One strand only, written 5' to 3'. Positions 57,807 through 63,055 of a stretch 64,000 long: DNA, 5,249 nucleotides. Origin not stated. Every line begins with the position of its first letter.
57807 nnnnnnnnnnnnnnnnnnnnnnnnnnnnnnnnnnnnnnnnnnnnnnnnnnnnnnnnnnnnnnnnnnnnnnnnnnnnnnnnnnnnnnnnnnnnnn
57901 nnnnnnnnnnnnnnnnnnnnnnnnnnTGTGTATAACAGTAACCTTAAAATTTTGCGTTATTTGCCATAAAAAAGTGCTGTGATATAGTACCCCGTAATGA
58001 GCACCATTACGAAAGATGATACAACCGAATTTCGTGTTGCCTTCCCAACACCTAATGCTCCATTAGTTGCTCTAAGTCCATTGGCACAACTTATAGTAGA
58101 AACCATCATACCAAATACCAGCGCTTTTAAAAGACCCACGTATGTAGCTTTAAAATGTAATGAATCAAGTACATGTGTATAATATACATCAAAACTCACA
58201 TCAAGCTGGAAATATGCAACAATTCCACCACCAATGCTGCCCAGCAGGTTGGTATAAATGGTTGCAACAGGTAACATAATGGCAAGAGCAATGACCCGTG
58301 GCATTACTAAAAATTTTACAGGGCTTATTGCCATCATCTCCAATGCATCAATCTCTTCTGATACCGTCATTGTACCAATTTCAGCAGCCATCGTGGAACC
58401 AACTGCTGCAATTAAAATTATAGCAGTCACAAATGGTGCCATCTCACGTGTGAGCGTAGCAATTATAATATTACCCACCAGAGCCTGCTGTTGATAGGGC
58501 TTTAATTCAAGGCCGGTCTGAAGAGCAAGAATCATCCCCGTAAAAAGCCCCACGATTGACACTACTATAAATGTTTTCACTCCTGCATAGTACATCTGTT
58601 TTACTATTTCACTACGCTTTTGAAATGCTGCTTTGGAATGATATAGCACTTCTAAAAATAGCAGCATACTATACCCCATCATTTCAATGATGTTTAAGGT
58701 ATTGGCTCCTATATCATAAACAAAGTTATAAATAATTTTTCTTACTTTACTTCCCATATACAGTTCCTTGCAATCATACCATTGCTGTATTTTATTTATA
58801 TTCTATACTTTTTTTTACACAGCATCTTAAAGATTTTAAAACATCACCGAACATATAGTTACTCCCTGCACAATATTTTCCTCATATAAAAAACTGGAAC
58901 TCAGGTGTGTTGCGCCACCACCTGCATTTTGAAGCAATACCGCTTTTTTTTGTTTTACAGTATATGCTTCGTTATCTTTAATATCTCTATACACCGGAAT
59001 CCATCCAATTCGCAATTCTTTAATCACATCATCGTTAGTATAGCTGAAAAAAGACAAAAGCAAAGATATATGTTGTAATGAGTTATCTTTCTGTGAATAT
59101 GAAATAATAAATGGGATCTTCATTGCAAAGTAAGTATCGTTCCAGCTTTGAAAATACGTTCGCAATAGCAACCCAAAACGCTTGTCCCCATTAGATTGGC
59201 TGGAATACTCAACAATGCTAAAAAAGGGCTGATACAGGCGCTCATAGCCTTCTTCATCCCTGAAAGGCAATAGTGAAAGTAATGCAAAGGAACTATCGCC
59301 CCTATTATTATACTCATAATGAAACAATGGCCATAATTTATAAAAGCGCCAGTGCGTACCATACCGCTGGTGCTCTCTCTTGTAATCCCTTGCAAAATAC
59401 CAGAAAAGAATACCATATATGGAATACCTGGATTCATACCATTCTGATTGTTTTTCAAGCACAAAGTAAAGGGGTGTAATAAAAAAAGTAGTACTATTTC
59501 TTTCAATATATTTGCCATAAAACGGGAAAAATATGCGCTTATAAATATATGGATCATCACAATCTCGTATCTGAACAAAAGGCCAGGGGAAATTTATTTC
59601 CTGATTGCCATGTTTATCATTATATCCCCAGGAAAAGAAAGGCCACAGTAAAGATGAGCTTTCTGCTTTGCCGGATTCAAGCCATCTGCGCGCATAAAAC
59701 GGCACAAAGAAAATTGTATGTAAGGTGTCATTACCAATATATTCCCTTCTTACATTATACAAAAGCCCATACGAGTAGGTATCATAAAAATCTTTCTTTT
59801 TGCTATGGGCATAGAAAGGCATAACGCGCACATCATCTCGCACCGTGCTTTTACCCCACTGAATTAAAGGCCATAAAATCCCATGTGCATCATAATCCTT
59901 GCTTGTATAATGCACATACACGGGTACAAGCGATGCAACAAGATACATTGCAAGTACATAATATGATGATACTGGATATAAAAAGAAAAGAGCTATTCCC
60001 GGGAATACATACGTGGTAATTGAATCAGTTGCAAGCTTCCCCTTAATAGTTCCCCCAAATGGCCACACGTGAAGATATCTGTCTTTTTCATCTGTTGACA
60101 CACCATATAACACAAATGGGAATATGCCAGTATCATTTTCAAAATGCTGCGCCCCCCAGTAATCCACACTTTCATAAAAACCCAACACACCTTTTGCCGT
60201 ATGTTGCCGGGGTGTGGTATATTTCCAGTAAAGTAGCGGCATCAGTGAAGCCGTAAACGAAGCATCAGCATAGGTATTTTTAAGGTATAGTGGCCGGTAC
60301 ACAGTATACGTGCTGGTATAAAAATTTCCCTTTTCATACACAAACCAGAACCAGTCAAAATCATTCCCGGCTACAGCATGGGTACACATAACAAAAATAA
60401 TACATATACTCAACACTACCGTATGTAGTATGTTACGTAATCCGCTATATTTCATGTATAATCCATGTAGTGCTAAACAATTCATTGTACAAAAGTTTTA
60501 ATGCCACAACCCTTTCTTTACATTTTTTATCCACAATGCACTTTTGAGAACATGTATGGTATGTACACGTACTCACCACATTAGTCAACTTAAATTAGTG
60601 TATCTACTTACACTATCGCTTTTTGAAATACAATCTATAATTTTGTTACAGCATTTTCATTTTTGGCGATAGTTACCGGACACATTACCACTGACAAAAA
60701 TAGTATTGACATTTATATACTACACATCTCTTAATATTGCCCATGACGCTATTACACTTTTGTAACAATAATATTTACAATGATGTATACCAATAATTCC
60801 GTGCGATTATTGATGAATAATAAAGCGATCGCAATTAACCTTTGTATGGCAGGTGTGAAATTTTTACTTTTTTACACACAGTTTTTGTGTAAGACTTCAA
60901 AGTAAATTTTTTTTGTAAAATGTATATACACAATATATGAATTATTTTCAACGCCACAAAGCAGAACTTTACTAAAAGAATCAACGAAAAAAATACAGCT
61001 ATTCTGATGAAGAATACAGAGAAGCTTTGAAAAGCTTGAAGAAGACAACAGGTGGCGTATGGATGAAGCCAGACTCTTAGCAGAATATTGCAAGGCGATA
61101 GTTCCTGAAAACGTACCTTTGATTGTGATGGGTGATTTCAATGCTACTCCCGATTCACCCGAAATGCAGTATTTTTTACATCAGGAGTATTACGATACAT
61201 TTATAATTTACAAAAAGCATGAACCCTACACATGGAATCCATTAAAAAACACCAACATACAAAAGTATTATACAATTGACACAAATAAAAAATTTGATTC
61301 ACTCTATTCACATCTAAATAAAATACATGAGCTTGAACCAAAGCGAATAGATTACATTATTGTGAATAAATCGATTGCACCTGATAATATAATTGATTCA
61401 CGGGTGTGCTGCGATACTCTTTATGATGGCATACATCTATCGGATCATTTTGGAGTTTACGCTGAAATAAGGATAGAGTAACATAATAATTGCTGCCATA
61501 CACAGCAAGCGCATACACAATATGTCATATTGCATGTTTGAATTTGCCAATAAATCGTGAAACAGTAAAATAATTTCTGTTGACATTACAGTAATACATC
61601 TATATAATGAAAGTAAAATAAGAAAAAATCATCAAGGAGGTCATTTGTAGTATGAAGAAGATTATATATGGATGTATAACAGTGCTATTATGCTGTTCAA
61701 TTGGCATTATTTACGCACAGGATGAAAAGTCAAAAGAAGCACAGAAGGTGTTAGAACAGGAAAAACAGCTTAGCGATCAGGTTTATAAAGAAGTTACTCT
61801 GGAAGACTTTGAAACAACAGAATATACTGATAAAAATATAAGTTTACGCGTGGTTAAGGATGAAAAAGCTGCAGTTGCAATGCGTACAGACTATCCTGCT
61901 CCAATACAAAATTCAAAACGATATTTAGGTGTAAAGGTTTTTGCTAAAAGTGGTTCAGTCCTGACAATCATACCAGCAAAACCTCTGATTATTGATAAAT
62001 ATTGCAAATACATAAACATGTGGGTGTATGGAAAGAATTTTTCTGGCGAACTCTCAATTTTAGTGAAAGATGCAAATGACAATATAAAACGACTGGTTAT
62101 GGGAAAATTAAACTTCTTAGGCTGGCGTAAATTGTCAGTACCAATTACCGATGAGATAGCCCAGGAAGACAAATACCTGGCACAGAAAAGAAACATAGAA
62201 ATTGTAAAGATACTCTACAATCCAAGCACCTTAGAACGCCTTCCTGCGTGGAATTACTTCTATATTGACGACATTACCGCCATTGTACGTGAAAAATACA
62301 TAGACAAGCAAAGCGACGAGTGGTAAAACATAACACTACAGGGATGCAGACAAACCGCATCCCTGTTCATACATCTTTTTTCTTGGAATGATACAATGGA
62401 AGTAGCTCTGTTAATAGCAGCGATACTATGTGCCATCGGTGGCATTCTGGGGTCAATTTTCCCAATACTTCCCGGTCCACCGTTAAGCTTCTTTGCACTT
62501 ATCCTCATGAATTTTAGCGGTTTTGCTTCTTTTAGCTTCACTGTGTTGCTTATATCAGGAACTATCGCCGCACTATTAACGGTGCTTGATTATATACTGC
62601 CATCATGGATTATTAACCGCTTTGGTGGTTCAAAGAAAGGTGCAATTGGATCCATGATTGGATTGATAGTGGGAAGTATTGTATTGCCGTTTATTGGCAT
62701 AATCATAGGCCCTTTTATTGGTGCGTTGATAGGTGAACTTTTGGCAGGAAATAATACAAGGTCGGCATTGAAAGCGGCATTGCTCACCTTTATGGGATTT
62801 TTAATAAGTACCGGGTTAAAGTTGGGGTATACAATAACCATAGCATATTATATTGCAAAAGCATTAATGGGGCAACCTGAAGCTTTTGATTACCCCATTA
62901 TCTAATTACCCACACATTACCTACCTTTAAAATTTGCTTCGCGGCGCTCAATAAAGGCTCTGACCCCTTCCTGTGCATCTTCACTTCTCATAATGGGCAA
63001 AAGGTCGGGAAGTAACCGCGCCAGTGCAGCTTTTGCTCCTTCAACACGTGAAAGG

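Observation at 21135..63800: Strongly over-represented 9- to 14-mer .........[TA]... motif scattered through coding and noncoding DNA on both strands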

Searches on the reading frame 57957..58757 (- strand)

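Call 32: search_protein_families(library=pfam, proteins=[window:57957-58757:-], max_evalue=0.001)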
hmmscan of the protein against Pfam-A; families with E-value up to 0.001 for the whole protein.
window:57957-58757:- (266 aa): 1 family
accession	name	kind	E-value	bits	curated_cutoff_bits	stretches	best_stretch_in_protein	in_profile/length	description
PF02405.21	MlaE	-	3.4e-68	229.8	22.5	1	51-261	1-211/212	Permease MlaE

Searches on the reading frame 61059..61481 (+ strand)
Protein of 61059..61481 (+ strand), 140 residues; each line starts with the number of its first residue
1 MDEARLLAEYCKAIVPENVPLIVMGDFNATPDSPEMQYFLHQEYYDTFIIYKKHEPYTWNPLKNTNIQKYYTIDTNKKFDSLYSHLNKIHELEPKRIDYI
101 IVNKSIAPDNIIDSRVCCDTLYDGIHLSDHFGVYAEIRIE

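Call 32: search_protein_families(library=pfam, proteins=[window:61059-61481:+], max_evalue=0.001)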
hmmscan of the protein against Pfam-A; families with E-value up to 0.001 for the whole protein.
window:61059-61481:+ (140 aa): 1 family
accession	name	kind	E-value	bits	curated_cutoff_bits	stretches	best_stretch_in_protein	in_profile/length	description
PF03372.29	Exo_endo_phos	-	4.6e-08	33.5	24.5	1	6-130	133-225/225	Endonuclease/Exonuclease/phosphatase family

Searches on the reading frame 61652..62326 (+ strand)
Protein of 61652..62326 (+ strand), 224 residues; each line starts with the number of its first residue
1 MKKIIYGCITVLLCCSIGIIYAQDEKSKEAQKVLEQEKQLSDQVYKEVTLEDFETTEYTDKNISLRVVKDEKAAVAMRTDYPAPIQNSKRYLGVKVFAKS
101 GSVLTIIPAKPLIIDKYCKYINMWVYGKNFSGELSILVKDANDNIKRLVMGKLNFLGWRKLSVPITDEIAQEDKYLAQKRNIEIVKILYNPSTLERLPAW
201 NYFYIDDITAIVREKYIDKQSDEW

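Call 32: search_protein_families(library=pfam, proteins=[window:61652-62326:+], max_evalue=0.001)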
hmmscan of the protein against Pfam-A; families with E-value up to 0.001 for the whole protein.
window:61652-62326:+ (224 aa): 1 family
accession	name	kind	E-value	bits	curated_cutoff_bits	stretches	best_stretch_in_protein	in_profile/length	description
PF04620.18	FlaA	-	1.1e-16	61.7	25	1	117-218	119-227/230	Flagellar filament outer layer protein Flaa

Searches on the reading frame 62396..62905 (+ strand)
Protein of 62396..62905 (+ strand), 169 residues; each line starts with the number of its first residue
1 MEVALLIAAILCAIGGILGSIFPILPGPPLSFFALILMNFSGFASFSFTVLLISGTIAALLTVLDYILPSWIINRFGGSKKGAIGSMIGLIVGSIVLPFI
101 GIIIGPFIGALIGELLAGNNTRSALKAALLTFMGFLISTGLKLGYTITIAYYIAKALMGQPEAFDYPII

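Call 32: search_protein_families(library=pfam, proteins=[window:62396-62905:+], max_evalue=0.001)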
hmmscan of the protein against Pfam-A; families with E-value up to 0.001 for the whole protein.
window:62396-62905:+ (169 aa): 2 families
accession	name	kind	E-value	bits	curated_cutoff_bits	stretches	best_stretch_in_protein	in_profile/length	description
PF04306.18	DUF456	-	1.4e-34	119.8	29.4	1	21-153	1-135/139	Protein of unknown function (DUF456)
PF13488.11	Gly-zipper_Omp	-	0.0004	20.7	25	1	82-120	3-42/46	Glycine zipper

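Call 48: find_encoding_contigs(protein=window:62396-62905:+, flank=10000, max_places=10)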
Protein window:62396-62905:+ (169 aa): 1 contig read that carries it; 1 place shown.
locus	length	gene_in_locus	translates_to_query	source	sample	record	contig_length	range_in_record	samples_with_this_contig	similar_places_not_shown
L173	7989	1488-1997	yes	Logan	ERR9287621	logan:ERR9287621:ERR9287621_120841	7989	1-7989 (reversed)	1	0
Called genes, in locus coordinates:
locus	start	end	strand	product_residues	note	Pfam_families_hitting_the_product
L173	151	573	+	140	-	PF03372:Exo_endo_phos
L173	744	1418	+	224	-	PF04620:FlaA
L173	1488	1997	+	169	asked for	PF04306:DUF456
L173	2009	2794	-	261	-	PF00378:ECH_1, PF16113:ECH_2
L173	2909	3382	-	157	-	-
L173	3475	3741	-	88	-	-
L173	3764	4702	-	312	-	PF14326:DUF4384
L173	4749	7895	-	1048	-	-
